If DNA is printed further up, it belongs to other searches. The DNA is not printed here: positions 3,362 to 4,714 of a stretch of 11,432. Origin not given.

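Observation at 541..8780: Strongly over-represented GC-rich 11-mer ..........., with five copies of its 8-bp core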

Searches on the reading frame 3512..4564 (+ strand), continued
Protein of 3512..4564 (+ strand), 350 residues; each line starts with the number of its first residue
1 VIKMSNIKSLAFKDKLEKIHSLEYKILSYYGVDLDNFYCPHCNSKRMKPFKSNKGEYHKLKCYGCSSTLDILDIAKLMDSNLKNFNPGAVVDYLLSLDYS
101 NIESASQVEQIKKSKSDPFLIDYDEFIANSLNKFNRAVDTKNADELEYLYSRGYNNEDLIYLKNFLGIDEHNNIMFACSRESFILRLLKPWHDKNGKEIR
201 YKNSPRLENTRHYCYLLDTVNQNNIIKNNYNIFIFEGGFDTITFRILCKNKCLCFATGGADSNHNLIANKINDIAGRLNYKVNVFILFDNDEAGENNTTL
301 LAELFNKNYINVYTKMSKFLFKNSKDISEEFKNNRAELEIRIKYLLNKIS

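Call 79: fold_search(model_id=the predicted structure, library=pdb)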
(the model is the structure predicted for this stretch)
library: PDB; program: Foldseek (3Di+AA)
matches with E <= 10: 1077; with E <= 0.001: 0
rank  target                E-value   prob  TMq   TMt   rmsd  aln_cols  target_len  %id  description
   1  4rsm_A                5.2e-02  0.60  0.19  0.21  17.4       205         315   13  Crystal structure of carbohydrate transporter msmeg_3599 from mycobacterium smegmatis str. mc2 155, target efi-510970, (released 2014-12-10)
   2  3vdp_A                6.6e-02  0.97  0.20  0.33   6.2        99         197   13  Structure and biochemical studies of the recombination mediator protein RecR in RecFOR pathway (released 2012-12-19)
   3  8gao_G                7.8e-02  0.12  0.14  0.15  18.8       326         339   12  bacteriophage T4 stalled primosome with mutant gp41-E227Q (released 2023-06-07)
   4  8wg9_B                8.7e-02  0.82  0.19  0.09   4.4       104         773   10  mGlu2-mGlu4 heterodimer bound mGlu4 agonist E7P (released 2024-11-27)
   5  4jcv_C                9.8e-02  0.84  0.17  0.28   5.6        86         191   16  Crystal structure of the RecOR complex in an open conformation (released 2013-08-07)
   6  4rsm_C                1.1e-01  0.30  0.18  0.19  17.5       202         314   14  Crystal structure of carbohydrate transporter msmeg_3599 from mycobacterium smegmatis str. mc2 155, target efi-510970, (released 2014-12-10)
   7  6n9x_C                1.2e-01  0.91  0.21  0.16   4.9       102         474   17  Structure of bacteriophage T7 lagging-strand DNA polymerase (D5A/E7A) and gp4 (helicase/primase) bound to DNA includin (released 2019-03-06)
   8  4rsm_D                1.2e-01  0.33  0.18  0.19  17.3       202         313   13  Crystal structure of carbohydrate transporter msmeg_3599 from mycobacterium smegmatis str. mc2 155, target efi-510970, (released 2014-12-10)
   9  3lfh_F                1.2e-01  0.82  0.19  0.44   9.5       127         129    9  Crystal structure of manxA from Thermoanaerobacter tengcongensis (released 2010-12-08)
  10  4jcv_D                1.2e-01  0.77  0.18  0.28   6.7        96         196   14  Crystal structure of the RecOR complex in an open conformation (released 2013-08-07)
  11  1vdd_A                1.3e-01  0.91  0.19  0.31   5.9        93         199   15  Crystal structure of recombinational repair protein RecR (released 2004-05-18)
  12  4o6o_A                1.4e-01  0.51  0.20  0.33  14.3       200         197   13  Structural and functional studies the characterization of Cys4 Zinc-finger motif in the recombination mediator protein (released 2014-12-10)
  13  9dri_B                1.5e-01  0.51  0.20  0.15  11.2       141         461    8  Crystal structure of SphA in complex with VGQ intermedaite (released 2025-10-22)
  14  9ds0_B                1.5e-01  0.25  0.20  0.16  16.8       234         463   10  Crystal structure of sphA with MeVGQ (released 2025-10-22)
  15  8yyj_C                1.6e-01  0.21  0.19  0.16  17.9       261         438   11  RNase J2 mutant H80A (released 2025-02-12)
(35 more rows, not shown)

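Call 85: search_protein_representatives(protein=window:3521-4564:+)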
Query: 347 residues. Proteins with E-value up to 0.001 (for the whole library): 15; up to 1e-10: 9; up to 1e-30: 6. The best 15 are listed.
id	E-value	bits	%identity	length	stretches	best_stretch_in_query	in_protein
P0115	1.8e-173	592.9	78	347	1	1-346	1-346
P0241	1.0e-71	258.4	47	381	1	4-342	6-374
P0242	5.3e-52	193.6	39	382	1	3-340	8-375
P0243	2.6e-49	184.7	72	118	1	1-116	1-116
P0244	2.7e-48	181.4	38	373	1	8-340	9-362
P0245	1.7e-35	139.3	71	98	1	44-139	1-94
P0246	1.3e-27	113.4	48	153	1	200-335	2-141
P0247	8.3e-20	87.8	33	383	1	8-339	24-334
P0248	5.2e-19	85.1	33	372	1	21-343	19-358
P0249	2.3e-10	56.7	73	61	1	296-346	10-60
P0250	1.8e-08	50.5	91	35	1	313-346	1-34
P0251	1.7e-07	47.3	41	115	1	4-100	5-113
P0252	2.0e-05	40.5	27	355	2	221-337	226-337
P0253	5.2e-04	35.8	29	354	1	22-339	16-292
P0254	7.8e-04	35.2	27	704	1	8-319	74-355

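Call 89: search_solved_structures(query=A4, max_evalue=0.1, show_alignments=1)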
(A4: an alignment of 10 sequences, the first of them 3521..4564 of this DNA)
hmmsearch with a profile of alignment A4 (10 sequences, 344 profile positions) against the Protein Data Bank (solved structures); distinct sequences matched with E-value up to 0.1: 27.
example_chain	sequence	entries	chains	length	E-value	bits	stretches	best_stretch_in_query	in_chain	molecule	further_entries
2au3_A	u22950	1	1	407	2.9e-11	46.3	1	11-299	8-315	DNA primase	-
1nui_A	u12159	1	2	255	8.2e-10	41.5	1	146-302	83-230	DNA primase/helicase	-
5ikn_D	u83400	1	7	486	3.5e-09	39.4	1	170-302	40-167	DNA primase/helicase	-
1q57_A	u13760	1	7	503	3.8e-09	39.3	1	170-302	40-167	DNA primase/helicase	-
6n7i_A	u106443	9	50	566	4.1e-09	39.2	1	146-302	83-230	DNA primase/helicase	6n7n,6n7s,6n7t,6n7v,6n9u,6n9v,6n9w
5guj_A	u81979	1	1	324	6.1e-09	38.6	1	124-303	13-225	DNA primase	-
4e2k_A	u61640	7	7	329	0.00013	24.4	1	126-306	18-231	DNA primase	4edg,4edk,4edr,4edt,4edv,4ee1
8gao_G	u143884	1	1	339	0.005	19.2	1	32-236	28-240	DNA primase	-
8dvf_H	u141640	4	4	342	0.0052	19.1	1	32-236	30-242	DNA primase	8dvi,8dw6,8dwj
5vaz_A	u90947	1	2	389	0.018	17.3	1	195-295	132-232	DNA primase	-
3qtc_A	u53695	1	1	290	0.031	16.6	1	87-187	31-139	Pyrrolysyl-tRNA synthetase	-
6ly3_A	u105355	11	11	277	0.035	16.4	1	87-187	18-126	Pyrrolysine--tRNA ligase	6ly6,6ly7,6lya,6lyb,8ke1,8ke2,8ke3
4q6g_A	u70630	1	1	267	0.038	16.3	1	87-187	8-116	Pyrrolysine--tRNA ligase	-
4zib_A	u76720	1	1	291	0.04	16.2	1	86-187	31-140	Pyrrolysine--tRNA ligase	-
2q7e_A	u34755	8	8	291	0.04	16.2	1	86-187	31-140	Pyrrolysyl-tRNA synthetase | PYRROLYSINE--TRNA LIGASE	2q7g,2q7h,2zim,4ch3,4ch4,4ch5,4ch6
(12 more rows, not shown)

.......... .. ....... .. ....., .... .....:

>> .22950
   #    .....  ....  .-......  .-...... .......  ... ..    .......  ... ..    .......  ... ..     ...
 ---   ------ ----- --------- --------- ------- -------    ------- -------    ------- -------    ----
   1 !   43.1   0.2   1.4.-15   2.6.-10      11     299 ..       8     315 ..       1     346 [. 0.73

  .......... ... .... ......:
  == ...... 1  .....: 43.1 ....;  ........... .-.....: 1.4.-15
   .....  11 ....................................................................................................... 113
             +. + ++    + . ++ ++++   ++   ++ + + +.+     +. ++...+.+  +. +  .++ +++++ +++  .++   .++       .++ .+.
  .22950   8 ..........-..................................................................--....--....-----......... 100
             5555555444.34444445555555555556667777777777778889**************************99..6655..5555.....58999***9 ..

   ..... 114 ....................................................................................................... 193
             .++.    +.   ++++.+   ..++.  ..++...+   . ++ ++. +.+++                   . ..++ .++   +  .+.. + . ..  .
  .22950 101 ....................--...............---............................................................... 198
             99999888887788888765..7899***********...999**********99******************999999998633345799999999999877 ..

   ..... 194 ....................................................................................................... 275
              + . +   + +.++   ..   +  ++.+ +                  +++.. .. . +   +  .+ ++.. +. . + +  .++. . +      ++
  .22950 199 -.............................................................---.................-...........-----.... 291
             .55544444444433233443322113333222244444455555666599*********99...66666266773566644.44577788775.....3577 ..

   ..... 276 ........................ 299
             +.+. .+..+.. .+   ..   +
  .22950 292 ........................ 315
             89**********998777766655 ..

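Call 90: find_homologous_proteins(query=A3, max_evalue=1e-10)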
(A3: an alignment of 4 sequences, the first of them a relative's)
Query A3 (4 sequences) (383 aa, profile of the alignment): 98 proteins with E <= 1e-10 among 8000 candidates.
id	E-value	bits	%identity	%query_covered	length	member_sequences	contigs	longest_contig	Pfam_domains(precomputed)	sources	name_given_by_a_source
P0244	3.3e-138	479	29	76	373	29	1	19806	PF13155.13,PF13662.13,PF01751.29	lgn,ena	-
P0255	6.9e-136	471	29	76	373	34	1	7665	PF13155.13,PF01751.29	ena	-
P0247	1.1e-135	471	100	100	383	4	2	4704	PF13155.13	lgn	-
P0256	1.4e-129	451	28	83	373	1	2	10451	PF13155.13,PF13662.13,PF01751.29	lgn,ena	-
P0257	1.0e-126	441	29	77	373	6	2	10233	PF13155.13,PF13662.13,PF01751.29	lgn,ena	-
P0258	2.9e-126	440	27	76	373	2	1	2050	PF13155.13,PF01751.29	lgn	-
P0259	3.1e-125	436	27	76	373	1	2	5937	PF13155.13,PF13662.13,PF01751.29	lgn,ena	-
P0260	1.5e-124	434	27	83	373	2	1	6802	PF13155.13,PF13662.13,PF01751.29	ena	-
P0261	1.2e-123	431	30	79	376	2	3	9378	PF13155.13,PF01751.29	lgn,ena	-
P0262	5.0e-122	426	29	77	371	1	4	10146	PF13155.13,PF13662.13,PF01751.29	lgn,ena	-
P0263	5.2e-120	419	30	79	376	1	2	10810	PF13155.13,PF01751.29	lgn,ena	-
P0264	3.1e-119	416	27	76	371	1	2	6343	PF13155.13,PF13662.13,PF01751.29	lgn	-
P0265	6.3e-119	415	28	79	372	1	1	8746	PF13155.13,PF13662.13,PF01751.29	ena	-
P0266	1.4e-118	414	28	78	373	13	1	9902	PF13155.13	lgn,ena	-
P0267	5.8e-118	412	30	79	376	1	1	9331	PF13155.13,PF01751.29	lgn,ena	-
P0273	4.8e-111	390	27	85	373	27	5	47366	PF13155.13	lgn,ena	-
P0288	1.4e-74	269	35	77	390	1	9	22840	PF13155.13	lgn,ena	-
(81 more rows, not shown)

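Call 91: find_encoding_contigs(protein=P0288, flank=10000, max_places=5)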
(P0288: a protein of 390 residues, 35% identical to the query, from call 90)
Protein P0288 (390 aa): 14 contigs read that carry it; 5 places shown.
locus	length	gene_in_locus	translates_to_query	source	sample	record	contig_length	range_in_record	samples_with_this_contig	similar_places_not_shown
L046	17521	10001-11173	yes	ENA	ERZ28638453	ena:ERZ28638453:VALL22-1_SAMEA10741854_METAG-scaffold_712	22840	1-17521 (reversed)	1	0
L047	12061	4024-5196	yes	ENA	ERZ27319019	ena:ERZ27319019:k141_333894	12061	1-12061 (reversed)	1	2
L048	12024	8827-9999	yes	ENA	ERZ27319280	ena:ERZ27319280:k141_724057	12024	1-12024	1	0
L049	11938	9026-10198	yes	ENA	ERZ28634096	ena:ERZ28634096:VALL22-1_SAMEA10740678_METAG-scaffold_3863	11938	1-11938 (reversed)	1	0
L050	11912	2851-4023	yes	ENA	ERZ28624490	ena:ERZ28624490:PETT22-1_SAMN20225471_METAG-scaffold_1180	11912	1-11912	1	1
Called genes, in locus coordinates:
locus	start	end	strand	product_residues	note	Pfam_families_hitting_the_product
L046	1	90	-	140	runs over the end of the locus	-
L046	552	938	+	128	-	PF01402:RHH_1 (faint)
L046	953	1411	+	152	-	PF03432:Relaxase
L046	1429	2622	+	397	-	-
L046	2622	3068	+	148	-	-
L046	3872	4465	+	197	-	-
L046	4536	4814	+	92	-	-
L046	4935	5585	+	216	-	PF00239:Resolvase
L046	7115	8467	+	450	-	PF01051:Rep3_N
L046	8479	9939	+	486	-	PF03796:DnaB_C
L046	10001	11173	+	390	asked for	PF13155:Toprim_2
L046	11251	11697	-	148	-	-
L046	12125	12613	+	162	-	-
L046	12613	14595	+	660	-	PF03432:Relaxase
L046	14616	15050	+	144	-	-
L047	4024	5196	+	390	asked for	PF13155:Toprim_2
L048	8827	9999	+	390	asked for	PF13155:Toprim_2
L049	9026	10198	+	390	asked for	PF13155:Toprim_2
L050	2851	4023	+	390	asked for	PF13155:Toprim_2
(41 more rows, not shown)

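Call 92: find_encoding_contigs(protein=P0273, flank=10000, max_places=4)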
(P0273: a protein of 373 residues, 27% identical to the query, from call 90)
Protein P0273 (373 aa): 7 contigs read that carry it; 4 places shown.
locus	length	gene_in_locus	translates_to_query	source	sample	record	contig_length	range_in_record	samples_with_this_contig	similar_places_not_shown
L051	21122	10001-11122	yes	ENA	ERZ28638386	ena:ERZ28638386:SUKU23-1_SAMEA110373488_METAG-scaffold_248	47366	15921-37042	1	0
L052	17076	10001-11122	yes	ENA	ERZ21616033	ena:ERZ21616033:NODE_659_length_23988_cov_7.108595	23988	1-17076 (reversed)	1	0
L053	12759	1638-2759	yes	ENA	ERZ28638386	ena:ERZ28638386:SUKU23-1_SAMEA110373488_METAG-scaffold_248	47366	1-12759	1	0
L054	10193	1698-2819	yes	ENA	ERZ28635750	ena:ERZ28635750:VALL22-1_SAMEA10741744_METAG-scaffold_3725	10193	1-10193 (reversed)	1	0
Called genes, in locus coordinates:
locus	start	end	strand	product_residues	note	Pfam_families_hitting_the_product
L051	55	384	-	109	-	-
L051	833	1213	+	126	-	PF05713:MobC (weak)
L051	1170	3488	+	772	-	PF03432:Relaxase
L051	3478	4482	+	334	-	-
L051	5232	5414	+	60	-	PF02604:PhdYeFM_antitox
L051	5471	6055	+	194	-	-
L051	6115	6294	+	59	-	-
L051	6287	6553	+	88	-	PF06769:YoeB_toxin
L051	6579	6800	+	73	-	-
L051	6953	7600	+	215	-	PF00239:Resolvase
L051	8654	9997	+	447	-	PF01051:Rep3_N, PF21205:Rep3_C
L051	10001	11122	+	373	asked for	PF13155:Toprim_2 (weak)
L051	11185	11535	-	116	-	-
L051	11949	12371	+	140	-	-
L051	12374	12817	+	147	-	PF03432:Relaxase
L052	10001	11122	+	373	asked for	PF13155:Toprim_2 (weak)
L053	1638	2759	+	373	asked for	PF13155:Toprim_2 (weak)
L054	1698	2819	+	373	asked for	PF13155:Toprim_2 (weak)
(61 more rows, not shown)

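Call 93: find_encoding_contigs(protein=P0244, flank=10000, max_places=3)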
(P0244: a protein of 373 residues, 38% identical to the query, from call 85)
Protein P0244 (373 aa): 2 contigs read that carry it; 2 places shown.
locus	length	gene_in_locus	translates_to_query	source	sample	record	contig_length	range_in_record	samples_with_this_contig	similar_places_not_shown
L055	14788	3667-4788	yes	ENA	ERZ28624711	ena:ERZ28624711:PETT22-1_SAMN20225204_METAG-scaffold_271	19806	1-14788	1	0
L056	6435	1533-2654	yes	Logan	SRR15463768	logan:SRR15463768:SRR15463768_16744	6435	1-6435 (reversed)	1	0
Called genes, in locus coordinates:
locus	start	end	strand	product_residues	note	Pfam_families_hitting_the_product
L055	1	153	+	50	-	?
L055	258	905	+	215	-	PF00239:Resolvase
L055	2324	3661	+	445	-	PF01051:Rep3_N, PF21205:Rep3_C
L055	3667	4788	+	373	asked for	PF13662:Toprim_4 (weak), PF01751:Toprim (weak), PF13155:Toprim_2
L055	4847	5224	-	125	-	-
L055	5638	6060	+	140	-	-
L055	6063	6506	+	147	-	PF03432:Relaxase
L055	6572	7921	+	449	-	-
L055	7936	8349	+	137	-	-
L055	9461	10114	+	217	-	PF00239:Resolvase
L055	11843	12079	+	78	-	-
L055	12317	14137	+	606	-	PF19263:DUF5906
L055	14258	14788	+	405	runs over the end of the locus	PF13155:Toprim_2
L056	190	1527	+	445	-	PF01051:Rep3_N, PF21205:Rep3_C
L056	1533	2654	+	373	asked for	PF13662:Toprim_4 (weak), PF01751:Toprim (weak), PF13155:Toprim_2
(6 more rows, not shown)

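Call 111: find_related_loci(query=L055:14258-14788:+, collection=metagenome_contigs, flank=10000)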
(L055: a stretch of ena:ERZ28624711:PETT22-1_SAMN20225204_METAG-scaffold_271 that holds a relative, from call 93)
Query L055:14258-14788:+ (177 aa) in metagenome_contigs; peptide patterns used: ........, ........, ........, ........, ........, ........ (x = any residue, [..] = any of these).
258 stretches matched a pattern; 3 encode a relative of the query (tblastn E <= 1e-3); 3 distinct loci.
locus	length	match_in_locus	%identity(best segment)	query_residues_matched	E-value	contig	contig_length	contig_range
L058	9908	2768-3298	86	1-177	1e-105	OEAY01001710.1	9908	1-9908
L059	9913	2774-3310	83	1-177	3e-101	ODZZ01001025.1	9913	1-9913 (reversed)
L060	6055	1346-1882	83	1-177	3e-101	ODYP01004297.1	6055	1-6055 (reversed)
